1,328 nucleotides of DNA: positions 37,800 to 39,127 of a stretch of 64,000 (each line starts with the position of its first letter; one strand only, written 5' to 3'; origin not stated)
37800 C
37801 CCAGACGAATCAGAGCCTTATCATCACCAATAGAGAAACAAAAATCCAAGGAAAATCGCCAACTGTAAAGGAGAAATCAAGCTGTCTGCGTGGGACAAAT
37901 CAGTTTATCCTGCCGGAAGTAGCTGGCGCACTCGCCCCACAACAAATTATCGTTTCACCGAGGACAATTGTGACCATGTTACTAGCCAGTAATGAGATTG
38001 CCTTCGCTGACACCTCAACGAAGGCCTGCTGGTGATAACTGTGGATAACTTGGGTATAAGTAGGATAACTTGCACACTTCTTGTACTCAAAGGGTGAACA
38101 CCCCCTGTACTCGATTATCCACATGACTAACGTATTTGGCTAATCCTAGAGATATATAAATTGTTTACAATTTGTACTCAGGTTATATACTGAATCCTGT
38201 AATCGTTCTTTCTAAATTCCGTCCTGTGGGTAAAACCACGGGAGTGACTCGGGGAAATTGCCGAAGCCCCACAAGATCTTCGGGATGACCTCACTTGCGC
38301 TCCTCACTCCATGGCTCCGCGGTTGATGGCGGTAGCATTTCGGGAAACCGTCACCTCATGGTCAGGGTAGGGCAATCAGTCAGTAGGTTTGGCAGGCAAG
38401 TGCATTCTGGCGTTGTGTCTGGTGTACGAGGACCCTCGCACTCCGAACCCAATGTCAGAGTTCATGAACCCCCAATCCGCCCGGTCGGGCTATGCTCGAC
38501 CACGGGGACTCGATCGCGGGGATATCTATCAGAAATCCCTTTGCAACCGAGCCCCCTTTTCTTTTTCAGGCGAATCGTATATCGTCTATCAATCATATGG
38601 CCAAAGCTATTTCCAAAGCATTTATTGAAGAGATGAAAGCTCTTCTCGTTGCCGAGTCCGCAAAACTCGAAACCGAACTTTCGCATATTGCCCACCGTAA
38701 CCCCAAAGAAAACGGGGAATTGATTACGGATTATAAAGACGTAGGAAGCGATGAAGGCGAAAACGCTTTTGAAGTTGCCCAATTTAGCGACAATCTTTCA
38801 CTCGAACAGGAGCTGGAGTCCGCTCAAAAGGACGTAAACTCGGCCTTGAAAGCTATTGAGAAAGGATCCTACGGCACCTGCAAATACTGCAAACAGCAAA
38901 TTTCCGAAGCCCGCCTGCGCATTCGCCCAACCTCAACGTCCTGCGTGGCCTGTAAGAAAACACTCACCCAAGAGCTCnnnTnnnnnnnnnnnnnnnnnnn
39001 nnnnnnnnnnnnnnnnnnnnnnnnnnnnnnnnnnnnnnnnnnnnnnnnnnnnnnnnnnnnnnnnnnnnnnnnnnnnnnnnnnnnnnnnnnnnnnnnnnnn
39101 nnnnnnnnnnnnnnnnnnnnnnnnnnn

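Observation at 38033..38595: DnaA-box cluster plus a 470-bp gene-free, hairpin-rich region 8 kb from dnaA: possible ncRNA or secondary origin element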

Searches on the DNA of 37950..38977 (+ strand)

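Call 4: search_rna_families(source=window, start=37950, end=38700, threshold=evalue, max_evalue=10, show_alignments=4)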
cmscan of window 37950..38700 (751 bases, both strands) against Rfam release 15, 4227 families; matches with E-value up to 10: 3.
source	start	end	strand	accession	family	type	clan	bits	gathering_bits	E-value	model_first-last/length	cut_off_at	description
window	38562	38671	+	RF00114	S15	Cis-reg; leader;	CL00121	21.1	39.5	0.017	1-117/117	no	Ribosomal S15 leader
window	38149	38179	+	RF03321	mir-1006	Gene; miRNA;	-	17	64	3.7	25-58/78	no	mir-1006 microRNA precursor family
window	37999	38056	+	RF01166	sn3071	Gene; snRNA; snoRNA; CD-box;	-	16.2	40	2.5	1-77/77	no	Small nucleolar RNA sn3071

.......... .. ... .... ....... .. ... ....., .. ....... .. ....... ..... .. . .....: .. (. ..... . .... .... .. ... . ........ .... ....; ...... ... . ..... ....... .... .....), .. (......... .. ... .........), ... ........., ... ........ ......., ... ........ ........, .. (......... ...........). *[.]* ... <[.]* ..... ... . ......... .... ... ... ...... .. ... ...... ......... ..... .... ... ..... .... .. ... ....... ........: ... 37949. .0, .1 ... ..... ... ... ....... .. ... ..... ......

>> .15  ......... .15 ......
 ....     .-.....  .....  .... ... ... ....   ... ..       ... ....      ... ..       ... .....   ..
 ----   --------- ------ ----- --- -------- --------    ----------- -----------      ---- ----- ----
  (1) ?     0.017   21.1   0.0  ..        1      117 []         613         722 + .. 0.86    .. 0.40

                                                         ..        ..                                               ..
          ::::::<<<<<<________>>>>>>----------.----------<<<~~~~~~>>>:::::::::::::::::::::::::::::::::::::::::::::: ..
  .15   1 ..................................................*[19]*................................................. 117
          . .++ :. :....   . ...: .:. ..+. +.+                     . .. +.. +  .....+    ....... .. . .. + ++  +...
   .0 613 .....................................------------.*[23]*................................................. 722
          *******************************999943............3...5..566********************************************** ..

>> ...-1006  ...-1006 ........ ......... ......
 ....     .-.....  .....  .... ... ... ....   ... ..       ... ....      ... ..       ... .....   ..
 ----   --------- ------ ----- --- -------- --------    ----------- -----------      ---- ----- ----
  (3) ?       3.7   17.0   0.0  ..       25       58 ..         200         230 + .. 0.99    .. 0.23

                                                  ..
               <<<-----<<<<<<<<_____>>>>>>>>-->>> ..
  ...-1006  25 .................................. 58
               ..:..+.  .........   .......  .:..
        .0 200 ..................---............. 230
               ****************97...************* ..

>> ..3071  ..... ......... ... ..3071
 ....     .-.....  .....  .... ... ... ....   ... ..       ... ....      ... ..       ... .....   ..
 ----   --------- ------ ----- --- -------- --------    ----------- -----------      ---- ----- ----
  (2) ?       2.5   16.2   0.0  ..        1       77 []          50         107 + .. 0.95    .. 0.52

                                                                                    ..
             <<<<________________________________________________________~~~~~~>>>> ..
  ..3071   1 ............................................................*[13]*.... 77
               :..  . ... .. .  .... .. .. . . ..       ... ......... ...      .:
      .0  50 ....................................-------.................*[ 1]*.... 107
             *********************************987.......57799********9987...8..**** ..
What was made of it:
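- Tried and rejected: A 21-bit hit at 38562-38671 (gathering score 39.5, call 4) spans the terminator tail and the dksA coding start.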

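Call 19: search_rna_families(sources=[L001, L002, L003, L004, L005, L006, L009, L012, L013, L014, L015, L016, L017, L018, L019, L020, L021, L023], threshold=gathering)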
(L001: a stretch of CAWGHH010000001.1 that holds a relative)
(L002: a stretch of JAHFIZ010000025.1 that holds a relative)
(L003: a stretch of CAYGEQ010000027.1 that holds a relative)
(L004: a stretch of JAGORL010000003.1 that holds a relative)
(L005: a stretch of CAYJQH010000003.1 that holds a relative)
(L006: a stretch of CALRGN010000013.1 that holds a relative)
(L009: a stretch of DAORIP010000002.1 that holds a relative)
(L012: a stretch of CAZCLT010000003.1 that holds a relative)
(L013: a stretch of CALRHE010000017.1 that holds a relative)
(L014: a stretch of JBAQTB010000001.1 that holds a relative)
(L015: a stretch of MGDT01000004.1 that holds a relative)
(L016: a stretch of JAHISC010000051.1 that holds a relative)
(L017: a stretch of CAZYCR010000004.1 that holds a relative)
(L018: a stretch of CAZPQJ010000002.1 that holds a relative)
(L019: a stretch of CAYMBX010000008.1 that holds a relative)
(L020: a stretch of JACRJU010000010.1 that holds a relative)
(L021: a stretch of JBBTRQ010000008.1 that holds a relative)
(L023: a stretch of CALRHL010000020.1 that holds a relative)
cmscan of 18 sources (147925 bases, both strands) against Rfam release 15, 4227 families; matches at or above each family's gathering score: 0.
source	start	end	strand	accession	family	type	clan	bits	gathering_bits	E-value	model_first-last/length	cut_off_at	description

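Call 45: search_rna_families(source=L020, start=3540, end=3975, threshold=evalue, max_evalue=10, show_alignments=3)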
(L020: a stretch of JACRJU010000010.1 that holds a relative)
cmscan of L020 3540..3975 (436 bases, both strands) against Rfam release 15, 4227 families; matches with E-value up to 10: 1.
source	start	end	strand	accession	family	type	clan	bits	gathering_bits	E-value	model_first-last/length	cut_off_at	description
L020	3710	3778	+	RF00373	RNaseP_arch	Gene; ribozyme;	CL00002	7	84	8.9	106-175/288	no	Archaeal RNase P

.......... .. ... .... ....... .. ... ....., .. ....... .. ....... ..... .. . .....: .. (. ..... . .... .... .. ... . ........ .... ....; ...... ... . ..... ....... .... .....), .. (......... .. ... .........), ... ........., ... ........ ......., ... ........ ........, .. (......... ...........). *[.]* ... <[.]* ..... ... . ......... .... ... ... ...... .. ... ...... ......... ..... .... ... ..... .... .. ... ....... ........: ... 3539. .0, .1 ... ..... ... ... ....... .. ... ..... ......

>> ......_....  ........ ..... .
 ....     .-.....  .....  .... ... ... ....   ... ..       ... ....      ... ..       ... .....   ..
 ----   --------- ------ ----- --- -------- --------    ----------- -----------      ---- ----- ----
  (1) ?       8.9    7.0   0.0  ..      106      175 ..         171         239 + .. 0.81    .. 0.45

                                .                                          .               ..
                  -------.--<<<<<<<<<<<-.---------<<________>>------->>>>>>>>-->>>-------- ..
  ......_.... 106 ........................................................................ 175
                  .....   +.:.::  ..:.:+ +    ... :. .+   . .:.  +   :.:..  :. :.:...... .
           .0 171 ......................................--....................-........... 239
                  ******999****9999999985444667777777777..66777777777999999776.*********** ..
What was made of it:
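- There is one 7-bit local hit to the P12 region of RNaseP_arch in L020 (call 45).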

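Call 63: search_rna_families(source=L026, start=3470, end=3895, threshold=evalue, max_evalue=10, show_alignments=3)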
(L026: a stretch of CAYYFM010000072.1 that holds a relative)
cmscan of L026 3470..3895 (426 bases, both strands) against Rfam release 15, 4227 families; matches with E-value up to 10: 13.
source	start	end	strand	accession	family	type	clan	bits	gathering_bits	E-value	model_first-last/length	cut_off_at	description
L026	3748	3802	-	RF04242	mir-5595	Gene; miRNA;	-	18.6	100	0.62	1-72/72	no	mir-5595 microRNA precursor family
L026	3813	3831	-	RF00032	Histone3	Cis-reg;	-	18.3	34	0.023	6-24/46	no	Histone 3' UTR stem-loop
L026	3752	3796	-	RF03339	mir-3047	Gene; miRNA;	-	18.2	53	0.7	1-61/61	no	mir-3047 microRNA precursor family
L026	3742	3808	+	RF04242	mir-5595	Gene; miRNA;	-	17.8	100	1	1-72/72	no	mir-5595 microRNA precursor family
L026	3731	3817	+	RF00869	mir-BART7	Gene; miRNA;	-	16.8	70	1.8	1-84/84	no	mir-BART7 microRNA precursor family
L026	3736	3811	-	RF00910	mir-873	Gene; miRNA;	-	16.2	95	1.1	1-77/77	no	mir-873 microRNA precursor family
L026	3579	3668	-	RF02709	TeloSII_ncR43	Gene; sRNA;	-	15.8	298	0.14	31-261/277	no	TeloSII non coding RNA 43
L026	3777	3875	-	RF00622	CPEB3_ribozyme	Gene; ribozyme;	-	14.7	35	0.41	1-78/78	no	Mammalian CPEB3 ribozyme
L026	3745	3804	-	RF04198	MIR8670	Gene; miRNA;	-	14.4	150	6.4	1-142/142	no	MIR8670 microRNA precursor family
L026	3585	3637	+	RF00736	mir-320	Gene; miRNA;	-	13.1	55.5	4.8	1-76/76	no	mir-320 microRNA precursor family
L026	3597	3653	-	RF02060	STnc410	Gene; sRNA;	-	11.3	50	6.1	1-158/158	no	Enterobacterial sRNA STnc410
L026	3758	3784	+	RF01072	TMV_UPD-PK3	Cis-reg;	-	10.7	34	6.3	1-31/31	no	Pseudoknot of upstream pseudoknot domain (UPD) of the 3'UTR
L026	3508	3574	-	RF02172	RFPL3-AS1_2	Gene; lncRNA;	-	10.2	40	4.5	1-71/71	no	RFPL3 antisense RNA 1 conserved region 2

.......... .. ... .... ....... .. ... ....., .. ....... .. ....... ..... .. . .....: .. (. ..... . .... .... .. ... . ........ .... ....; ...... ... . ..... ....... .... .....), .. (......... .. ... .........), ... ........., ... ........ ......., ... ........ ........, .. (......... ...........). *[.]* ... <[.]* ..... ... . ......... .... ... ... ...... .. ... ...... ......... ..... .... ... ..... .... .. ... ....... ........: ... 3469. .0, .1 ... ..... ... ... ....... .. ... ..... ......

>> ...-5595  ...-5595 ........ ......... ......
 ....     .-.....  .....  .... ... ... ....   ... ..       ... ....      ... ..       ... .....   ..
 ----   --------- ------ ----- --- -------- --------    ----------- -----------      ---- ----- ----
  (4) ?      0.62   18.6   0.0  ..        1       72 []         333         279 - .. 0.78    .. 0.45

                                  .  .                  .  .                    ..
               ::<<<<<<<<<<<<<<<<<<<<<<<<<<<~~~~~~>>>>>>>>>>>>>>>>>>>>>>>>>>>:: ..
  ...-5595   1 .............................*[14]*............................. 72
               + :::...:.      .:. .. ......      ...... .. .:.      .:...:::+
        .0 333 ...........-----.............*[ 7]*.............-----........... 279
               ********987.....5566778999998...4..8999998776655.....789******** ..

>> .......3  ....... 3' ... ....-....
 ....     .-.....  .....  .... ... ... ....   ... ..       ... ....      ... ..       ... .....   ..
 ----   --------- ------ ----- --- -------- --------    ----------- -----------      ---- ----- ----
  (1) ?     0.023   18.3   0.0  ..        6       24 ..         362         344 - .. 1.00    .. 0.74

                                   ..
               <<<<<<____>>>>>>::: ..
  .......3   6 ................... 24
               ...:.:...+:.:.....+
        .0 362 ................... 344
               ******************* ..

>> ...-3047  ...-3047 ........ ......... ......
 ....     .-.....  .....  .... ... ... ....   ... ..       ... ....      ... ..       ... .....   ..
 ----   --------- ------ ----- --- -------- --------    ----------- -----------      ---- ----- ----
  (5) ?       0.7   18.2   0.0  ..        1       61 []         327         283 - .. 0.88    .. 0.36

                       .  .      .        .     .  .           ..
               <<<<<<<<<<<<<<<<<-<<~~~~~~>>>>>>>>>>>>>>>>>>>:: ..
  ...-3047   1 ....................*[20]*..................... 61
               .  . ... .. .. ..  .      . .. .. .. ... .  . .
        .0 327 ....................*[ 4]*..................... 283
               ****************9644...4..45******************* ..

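Call 64: search_rna_families(source=L016, start=3550, end=3955, threshold=evalue, max_evalue=10, show_alignments=3)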
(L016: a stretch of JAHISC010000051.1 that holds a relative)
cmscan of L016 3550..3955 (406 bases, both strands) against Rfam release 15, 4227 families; matches with E-value up to 10: 1.
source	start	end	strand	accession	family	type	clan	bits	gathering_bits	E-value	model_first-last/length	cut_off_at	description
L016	3808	3849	-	RF03339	mir-3047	Gene; miRNA;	-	16.9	53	1.5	1-61/61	no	mir-3047 microRNA precursor family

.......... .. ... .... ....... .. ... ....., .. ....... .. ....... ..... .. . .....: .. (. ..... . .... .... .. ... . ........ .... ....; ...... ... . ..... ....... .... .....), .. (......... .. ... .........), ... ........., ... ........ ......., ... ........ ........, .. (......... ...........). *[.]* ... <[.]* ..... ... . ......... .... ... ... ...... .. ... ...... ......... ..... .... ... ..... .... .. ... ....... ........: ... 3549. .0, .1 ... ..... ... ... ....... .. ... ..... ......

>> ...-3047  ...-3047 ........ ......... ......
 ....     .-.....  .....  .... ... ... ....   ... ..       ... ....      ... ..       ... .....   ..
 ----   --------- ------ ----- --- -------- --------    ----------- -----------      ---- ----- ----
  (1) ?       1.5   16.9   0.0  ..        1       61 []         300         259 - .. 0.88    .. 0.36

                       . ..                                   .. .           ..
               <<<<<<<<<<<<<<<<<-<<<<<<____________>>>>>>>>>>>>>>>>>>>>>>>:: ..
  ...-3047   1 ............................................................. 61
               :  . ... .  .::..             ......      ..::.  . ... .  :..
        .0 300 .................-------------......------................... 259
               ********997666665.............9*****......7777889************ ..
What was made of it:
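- On Bacterial RNase P RNA (rnpB): At E<=10 in four divergent members there is only one 7-bit local RNaseP_arch hit in L020, and it does not recur (calls 4, 45, 63, 64).
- No Rfam riboswitch or T-box match (calls 4, 45, 63, 64). That hit does not recur in the window, L026 or L016 (calls 4, 63, 64).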
